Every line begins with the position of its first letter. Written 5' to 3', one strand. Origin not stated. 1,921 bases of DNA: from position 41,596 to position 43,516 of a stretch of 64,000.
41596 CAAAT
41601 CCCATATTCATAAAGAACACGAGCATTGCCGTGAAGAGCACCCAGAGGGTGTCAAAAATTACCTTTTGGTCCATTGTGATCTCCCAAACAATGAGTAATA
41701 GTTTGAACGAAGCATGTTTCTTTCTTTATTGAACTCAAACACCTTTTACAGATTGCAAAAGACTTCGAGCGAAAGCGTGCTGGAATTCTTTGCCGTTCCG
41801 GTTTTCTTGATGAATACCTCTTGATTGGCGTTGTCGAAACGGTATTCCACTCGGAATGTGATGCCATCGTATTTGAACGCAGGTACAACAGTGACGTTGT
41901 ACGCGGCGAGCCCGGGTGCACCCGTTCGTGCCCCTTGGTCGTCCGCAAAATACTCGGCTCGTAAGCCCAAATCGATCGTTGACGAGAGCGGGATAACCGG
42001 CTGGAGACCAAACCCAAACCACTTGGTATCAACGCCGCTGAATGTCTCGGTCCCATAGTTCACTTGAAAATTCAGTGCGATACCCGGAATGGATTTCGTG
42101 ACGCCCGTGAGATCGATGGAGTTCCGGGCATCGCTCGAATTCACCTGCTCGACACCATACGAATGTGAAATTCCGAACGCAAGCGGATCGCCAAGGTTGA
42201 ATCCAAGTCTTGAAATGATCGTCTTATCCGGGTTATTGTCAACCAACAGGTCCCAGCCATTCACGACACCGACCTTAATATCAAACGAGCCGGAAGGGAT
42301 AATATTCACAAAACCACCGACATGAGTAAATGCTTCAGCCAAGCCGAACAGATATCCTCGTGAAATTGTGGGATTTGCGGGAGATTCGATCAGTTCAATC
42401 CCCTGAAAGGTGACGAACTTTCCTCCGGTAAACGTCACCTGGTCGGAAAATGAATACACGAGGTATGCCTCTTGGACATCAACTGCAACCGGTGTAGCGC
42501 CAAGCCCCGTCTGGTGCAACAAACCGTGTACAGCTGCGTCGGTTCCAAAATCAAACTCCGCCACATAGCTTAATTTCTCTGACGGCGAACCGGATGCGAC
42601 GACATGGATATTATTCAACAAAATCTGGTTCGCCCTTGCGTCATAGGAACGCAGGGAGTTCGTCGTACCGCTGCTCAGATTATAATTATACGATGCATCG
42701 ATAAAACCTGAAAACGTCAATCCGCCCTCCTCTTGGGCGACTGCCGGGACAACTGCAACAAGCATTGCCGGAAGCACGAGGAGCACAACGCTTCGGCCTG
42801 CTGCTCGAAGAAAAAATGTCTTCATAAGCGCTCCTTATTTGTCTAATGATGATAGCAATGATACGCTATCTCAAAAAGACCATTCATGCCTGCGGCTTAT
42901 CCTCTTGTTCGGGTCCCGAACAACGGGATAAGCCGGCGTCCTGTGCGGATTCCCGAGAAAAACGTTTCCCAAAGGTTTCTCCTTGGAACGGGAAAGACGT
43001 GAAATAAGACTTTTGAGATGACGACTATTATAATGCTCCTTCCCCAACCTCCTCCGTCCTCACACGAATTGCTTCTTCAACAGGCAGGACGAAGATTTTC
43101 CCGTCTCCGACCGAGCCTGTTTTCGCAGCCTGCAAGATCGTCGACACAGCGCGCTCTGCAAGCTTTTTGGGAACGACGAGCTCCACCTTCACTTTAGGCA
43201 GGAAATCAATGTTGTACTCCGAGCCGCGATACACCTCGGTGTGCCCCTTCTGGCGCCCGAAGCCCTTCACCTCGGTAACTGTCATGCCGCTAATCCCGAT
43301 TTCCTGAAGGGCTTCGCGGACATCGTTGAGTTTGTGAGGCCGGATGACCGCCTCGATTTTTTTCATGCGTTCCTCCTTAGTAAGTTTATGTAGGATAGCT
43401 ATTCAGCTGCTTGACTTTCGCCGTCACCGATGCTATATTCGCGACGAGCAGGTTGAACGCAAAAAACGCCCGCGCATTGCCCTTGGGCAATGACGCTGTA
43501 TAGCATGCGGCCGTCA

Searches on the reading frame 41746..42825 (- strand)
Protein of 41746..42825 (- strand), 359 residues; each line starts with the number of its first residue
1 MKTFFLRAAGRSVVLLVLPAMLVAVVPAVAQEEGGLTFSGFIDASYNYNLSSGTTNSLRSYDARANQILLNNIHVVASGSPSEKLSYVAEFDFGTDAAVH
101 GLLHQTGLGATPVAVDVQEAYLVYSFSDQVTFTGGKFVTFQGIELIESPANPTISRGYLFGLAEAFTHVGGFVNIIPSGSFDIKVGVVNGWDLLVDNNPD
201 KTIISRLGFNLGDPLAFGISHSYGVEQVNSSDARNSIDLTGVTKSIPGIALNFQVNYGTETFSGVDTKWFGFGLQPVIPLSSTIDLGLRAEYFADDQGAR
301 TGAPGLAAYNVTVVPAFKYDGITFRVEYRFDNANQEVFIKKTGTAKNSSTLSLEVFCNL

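Call 8: search_protein_families(library=pfam, proteins=[window:41746-42825:-])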
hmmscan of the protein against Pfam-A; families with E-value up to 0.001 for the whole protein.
window:41746-42825:- (359 aa): 3 families
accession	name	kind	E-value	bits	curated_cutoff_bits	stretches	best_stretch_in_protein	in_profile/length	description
PF07642.17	BBP2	-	1.9e-48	165.9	26.2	1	36-356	2-336/339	Putative beta-barrel porin-2, OmpL-like. bbp2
PF07396.17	Porin_O_P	-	0.00033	20.5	20.9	1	73-161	32-110/370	Phosphate-selective porin O and P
PF11336.14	DUF3138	-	0.00096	18.4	27.3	0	316-351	481-516/525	Protein of unknown function (DUF3138)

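Call 13: find_homologous_proteins(query=window:41746-42825:-, max_evalue=1e-20)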
Query window:41746-42825:- (359 aa): 272 proteins with E <= 1e-20 among 8000 candidates; the best 120 are listed.
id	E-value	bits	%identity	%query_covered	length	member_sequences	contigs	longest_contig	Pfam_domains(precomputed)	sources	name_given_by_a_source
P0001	2.4e-233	792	100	100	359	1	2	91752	PF07642.18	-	-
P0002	1.6e-160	552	71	95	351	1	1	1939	PF07396.18,PF07642.18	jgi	jgi:hypothetical protein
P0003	2.1e-160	552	71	96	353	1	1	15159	PF07642.18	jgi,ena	-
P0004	5.2e-159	547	71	94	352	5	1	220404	PF07642.18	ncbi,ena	-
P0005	1.4e-157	542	71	93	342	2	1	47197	PF07642.18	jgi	-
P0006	4.0e-157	541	72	92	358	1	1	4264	PF07642.18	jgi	-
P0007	1.3e-156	539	69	97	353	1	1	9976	PF07396.18,PF07642.18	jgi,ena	-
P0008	2.2e-156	539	73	92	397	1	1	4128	PF07642.18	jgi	jgi:hypothetical protein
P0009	2.9e-155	535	71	94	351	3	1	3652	PF07396.18,PF07642.18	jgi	jgi:hypothetical protein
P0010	7.9e-154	530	69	96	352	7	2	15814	PF07396.18,PF07642.18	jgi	jgi:hypothetical protein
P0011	9.9e-154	530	69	94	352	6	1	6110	PF07642.18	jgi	jgi:hypothetical protein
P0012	8.2e-153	527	68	94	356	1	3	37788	PF07642.18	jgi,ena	jgi:hypothetical protein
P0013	1.6e-152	526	68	97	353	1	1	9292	PF07642.18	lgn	-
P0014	2.6e-152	525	71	90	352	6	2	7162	PF07642.18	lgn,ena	-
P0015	3.4e-151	521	68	94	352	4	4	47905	PF11336.15,PF07642.18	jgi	jgi:hypothetical protein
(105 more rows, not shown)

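Call 15: find_related_loci(query=A1, collection=genome_contigs, flank=3500)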
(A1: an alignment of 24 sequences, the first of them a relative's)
Query A1 (359 aa) in genome_contigs; peptide patterns used: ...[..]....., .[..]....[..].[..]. (x = any residue, [..] = any of these).
66 stretches matched a pattern; 24 encode a relative of the query (tblastn E <= 1e-3); 24 distinct loci.
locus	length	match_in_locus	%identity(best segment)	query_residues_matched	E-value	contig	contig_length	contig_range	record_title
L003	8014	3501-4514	71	21-359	4e-165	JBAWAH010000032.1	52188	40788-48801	MAG: Bacteroidota bacterium isolate MFD09378_ilm_asm_bin8 k127_86906, whole genome shotgun sequence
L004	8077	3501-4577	67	1-359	5e-160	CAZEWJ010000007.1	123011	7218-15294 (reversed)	MAG TPA_asm: uncultured Ignavibacteriaceae bacterium isolate SRP136066_co1_204 genome assembly, contig: NODE_71_length_1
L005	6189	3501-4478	71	38-359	6e-159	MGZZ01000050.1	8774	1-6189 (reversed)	MAG: Ignavibacteria bacterium GWC2_36_12 gwc2_scaffold_15797, whole genome shotgun sequence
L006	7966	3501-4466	68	32-353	2e-150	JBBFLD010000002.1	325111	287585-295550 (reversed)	MAG: Melioribacteraceae bacterium isolate Uz-U4-16 NODE_2_length_325111_cov_11.212793, whole genome shotgun sequence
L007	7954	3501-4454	66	36-353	2e-147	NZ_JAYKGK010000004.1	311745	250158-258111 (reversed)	Rosettibacter primus strain 4148-Me NODE_4_length_311745_cov_169.624037, whole genome shotgun sequence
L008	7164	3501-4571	61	6-359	8e-145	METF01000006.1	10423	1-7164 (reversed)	MAG: candidate division KSB1 bacterium RBG_16_48_16 RBG_16_scaffold_104388, whole genome shotgun sequence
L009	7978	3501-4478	65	35-359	4e-140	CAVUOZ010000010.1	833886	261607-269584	MAG: uncultured Ignavibacteria bacterium isolate MFD05942.bin.1.56 genome assembly, contig: contig_582, whole genome sho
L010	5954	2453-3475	60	15-359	3e-133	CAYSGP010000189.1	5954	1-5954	MAG TPA_asm: uncultured Ignavibacteriaceae bacterium isolate binchicken_co216_180 genome assembly, contig: k141_4518523,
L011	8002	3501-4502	61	29-359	9e-131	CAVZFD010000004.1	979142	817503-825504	MAG: uncultured Ignavibacteria bacterium isolate MFD05942.bin.1.380 genome assembly, contig: contig_49134, whole genome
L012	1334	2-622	64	155-359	1e-91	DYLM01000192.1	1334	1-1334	MAG TPA_asm: Chloroherpeton thalassium isolate SulCav_AS07-7_33_25 SulCav_AS07_7_77954_length_1334_cov_13_329163, whole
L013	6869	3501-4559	39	6-349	2e-74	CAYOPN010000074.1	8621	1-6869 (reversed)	MAG TPA_asm: uncultured Elusimicrobia bacterium isolate SRP150892_co2_475 genome assembly, contig: NODE_12674_length_862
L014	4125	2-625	58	160-359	4e-73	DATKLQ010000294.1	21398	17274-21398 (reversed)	MAG TPA_asm: Ignavibacteriaceae bacterium isolate SMAG_U14689 k141_3917933, whole genome shotgun sequence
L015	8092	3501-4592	42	5-350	2e-72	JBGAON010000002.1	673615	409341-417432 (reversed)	MAG: Elusimicrobiota bacterium isolate MAG_MBR_H10.43 MBRH10-43_opera_contig_35, whole genome shotgun sequence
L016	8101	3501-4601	44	11-356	2e-82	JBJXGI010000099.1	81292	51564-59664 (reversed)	MAG: Elusimicrobiota bacterium isolate F1F2.bin.33 k127_967938, whole genome shotgun sequence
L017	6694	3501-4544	40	14-355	1e-67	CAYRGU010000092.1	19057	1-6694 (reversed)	MAG TPA_asm: uncultured Nitrospirota bacterium isolate binchicken_co203_448 genome assembly, contig: k141_2394519, whole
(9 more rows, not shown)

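Call 68: search_protein_families(library=pfam, proteins=[L007:5502-6815:+, L006:4866-5552:+, L006:5568-6446:-, L003:1440-3059:+])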
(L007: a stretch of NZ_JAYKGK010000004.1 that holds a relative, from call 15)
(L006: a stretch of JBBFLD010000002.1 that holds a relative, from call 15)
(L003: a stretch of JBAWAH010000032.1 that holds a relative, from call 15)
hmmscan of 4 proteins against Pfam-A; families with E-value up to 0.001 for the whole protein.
L007:5502-6815:+ (437 aa): 1 family
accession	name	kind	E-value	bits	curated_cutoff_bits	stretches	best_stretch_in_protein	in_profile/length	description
PF07690.21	MFS_1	-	8.4e-38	130.6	33.4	2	28-384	2-346/347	Major Facilitator Superfamily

L006:4866-5552:+ (228 aa): 2 families
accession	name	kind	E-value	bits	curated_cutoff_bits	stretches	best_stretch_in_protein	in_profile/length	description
PF00117.34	GATase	-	7.7e-22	78.3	22.8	1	22-192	6-176/190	Glutamine amidotransferase class-I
PF07722.19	Peptidase_C26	-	3.9e-10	40.3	20.5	1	82-188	98-219/219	Peptidase C26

L006:5568-6446:- (292 aa): 1 family
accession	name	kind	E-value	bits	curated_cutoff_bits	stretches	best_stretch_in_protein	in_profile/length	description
PF01497.23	Peripla_BP_2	-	2.2e-22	80.1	27.5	1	22-261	1-233/235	Periplasmic binding protein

L003:1440-3059:+ (539 aa): 1 family
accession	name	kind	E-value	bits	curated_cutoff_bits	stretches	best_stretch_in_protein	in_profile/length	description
PF00909.26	Ammonium_transp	-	4.8e-111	371.7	23.2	1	118-534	1-399/399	Ammonium Transporter Family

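Call 70: search_protein_families(library=ncbifam, proteins=[L007:5502-6815:+, window:41746-42825:-], max_evalue=0.00001)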
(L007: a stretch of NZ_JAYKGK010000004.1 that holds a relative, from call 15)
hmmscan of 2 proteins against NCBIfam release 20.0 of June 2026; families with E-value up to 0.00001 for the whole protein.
L007:5502-6815:+ (437 aa): 8 families
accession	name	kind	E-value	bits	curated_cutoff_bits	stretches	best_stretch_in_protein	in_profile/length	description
TIGR00886.1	2A0108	subfamily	1.3e-94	317.4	311.7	1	22-381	1-368/368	NarK family nitrate/nitrite MFS transporter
TIGR00881.1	2A0104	subfamily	4e-21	75.5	407.75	2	28-210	1-176/379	phosphoglycerate transporter protein PgtP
TIGR00893.1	2A0114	subfamily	5.5e-21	75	395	1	46-414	18-396/399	D-galactonate transporter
NF049980.1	SfMCT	equivalog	9e-11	41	320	0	18-171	209-360/378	L-lactate MFS transporter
TIGR00890.1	2A0111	subfamily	4.2e-09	35.8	374.85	0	157-365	136-323/377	oxalate/formate antiport family MFS transporter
TIGR00895.1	2A0115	subfamily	1.4e-08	34.1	418.55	1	17-164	245-393/398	aromatic acid/H+ symport family MFS transporter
NF038246.1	bile_salt_MFS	equivalog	4.7e-07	29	400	1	48-415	32-401/408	conjugated bile salt MFS transporter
TIGR00891.1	2A0112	subfamily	9.2e-07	28.3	552.9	1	19-220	9-203/405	sialate:H+ symport family MFS transporter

window:41746-42825:- (359 aa): 0 families
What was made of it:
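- On Cis-encoded antisense sRNA (DonS-like arrangement): The linked genes here are glnK, porin, amtB and narK, not susC (calls 8, 70).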

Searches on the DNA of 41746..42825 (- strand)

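Call 89: search_rna_families(sources=[L003, L006, L007, L040], threshold=evalue, max_evalue=1)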
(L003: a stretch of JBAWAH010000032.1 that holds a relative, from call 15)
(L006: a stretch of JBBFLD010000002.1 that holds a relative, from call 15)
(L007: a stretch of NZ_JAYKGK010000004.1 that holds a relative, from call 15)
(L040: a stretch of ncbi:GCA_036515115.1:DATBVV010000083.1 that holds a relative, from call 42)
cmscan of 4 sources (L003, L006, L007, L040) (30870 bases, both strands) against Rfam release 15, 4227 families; matches with E-value up to 1: 0.
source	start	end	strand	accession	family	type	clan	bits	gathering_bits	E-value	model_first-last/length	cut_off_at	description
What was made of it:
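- On 6S RNA: No hit at E<=1 on L003, L006, L007 or L040 (call 89).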

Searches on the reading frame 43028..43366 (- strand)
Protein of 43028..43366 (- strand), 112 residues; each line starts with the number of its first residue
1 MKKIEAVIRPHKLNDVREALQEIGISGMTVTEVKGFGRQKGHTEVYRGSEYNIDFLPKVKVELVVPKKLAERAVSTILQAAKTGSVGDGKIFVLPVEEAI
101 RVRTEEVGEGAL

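Call 8: search_protein_families(library=pfam, proteins=[window:43028-43366:-])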
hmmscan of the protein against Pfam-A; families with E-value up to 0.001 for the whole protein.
window:43028-43366:- (112 aa): 1 family
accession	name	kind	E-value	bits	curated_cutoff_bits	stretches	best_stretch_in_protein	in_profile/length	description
PF00543.27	P-II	-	1.8e-34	118.6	25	1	1-106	1-102/102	Nitrogen regulatory protein P-II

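Call 11: find_encoding_contigs(protein=window:43028-43366:-, flank=3000, max_places=10)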
Protein window:43028-43366:- (112 aa): no gene with exactly this product is on record in the collection.

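Call 39: find_homologous_proteins(query=window:43028-43366:-, max_evalue=1e-30)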
Query window:43028-43366:- (112 aa): 7888 proteins with E <= 1e-30 among 8000 candidates; the best 120 are listed.
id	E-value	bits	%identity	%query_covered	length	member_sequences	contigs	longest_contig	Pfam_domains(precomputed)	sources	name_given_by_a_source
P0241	5.0e-71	253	-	-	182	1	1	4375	PF00543.28,PF10126.15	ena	-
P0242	1.3e-63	230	100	100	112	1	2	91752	PF00543.28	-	-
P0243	6.1e-61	221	95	100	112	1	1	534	PF00543.28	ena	-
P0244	9.3e-61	220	95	100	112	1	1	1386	PF00543.28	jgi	jgi:nitrogen regulatory protein P-II 1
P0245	2.6e-56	206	88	100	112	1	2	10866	PF00543.28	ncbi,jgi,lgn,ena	ncbi:MAG TPA: P-II family nitrogen regulator [Bacteroidota bacterium]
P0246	2.9e-51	190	79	100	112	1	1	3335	PF00543.28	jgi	jgi:nitrogen regulatory protein P-II 1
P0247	7.2e-51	189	81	100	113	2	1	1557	PF00543.28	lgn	-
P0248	8.0e-51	189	77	100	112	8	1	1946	PF00543.28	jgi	jgi:nitrogen regulatory protein P-II 1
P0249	1.2e-50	188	79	100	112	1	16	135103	PF00543.28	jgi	jgi:nitrogen regulatory protein P-II 1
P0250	1.3e-50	188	79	100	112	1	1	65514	PF00543.28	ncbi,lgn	ncbi:MAG: P-II family nitrogen regulator [Bacteroidota bacterium]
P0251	1.4e-50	188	79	100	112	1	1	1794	PF00543.28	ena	-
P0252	1.7e-50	187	78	100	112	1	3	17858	PF00543.28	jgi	jgi:nitrogen regulatory protein P-II 1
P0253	1.7e-50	187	79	100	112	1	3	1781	PF00543.28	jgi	jgi:nitrogen regulatory protein P-II 1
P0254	2.4e-50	187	78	100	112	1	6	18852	PF00543.28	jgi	jgi:nitrogen regulatory protein P-II 1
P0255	4.3e-50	186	79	100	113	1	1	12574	PF00543.28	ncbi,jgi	-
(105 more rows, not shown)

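Call 40: find_encoding_contigs(protein=P0241, flank=3000, max_places=3)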
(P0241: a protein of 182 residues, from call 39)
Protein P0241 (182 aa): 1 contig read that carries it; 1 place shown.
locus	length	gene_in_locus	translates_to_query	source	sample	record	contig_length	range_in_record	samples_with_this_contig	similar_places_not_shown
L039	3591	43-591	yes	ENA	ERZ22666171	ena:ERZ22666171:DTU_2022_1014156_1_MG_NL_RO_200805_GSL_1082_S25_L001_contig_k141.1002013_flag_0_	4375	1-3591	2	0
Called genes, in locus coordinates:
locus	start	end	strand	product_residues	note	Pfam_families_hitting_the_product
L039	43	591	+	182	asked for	PF00543:P-II, PF10126:Nit_Regul_Hom (faint), PF00543:P-II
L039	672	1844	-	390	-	-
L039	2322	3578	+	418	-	PF13433:Peripla_BP_5, PF13458:Peripla_BP_6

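Call 41: find_encoding_contigs(protein=P0244, flank=3000, max_places=3)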
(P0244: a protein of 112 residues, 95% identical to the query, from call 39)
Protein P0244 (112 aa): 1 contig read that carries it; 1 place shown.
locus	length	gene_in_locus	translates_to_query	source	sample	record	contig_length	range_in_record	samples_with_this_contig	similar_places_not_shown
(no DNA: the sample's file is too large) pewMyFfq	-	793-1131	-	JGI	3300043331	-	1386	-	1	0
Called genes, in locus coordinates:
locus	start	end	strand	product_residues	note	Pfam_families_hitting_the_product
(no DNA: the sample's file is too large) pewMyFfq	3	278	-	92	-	?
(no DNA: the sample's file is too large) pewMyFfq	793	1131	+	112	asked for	PF00543:P-II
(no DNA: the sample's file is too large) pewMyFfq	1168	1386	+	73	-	?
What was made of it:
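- Tried and rejected: The contig of P0244 (GlnK 95%, 515-nt upstream region) could not be read because no DNA was returned (call 41).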

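Call 42: find_encoding_contigs(protein=P0245, flank=4000, max_places=3)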
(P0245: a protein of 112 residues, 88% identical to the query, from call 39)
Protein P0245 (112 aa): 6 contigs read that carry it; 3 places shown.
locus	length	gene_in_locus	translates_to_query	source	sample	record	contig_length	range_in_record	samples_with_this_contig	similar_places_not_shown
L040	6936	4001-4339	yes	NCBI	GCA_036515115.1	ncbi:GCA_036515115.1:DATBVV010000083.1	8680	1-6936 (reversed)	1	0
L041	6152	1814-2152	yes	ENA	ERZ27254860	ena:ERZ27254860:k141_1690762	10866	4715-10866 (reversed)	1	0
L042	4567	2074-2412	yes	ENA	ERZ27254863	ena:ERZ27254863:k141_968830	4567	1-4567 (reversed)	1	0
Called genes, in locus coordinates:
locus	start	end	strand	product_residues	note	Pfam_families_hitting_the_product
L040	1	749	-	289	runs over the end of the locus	PF00892:EamA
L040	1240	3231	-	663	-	PF00270:DEAD, PF04851:ResIII (faint), PF13307:Helicase_C_2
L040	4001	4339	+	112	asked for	PF00543:P-II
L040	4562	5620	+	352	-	PF07642:BBP2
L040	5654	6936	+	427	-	PF00909:Ammonium_transp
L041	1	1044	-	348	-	?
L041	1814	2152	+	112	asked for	PF00543:P-II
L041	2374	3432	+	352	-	PF07642:BBP2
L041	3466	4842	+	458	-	PF00909:Ammonium_transp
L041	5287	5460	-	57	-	-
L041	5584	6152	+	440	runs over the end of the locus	PF01261:AP_endonuc_2 (faint), PF27526:XylA2_C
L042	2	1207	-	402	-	?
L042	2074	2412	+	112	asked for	PF00543:P-II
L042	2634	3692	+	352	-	PF07642:BBP2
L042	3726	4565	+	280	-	?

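Call 43: find_encoding_contigs(protein=P0243, flank=3000, max_places=3)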
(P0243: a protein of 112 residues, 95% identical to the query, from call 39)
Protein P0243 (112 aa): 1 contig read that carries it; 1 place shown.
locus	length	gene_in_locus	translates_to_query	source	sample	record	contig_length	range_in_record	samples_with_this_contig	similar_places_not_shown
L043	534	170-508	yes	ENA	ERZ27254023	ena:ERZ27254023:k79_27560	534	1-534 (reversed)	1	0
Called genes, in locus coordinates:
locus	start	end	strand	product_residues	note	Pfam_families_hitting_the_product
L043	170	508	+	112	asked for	PF00543:P-II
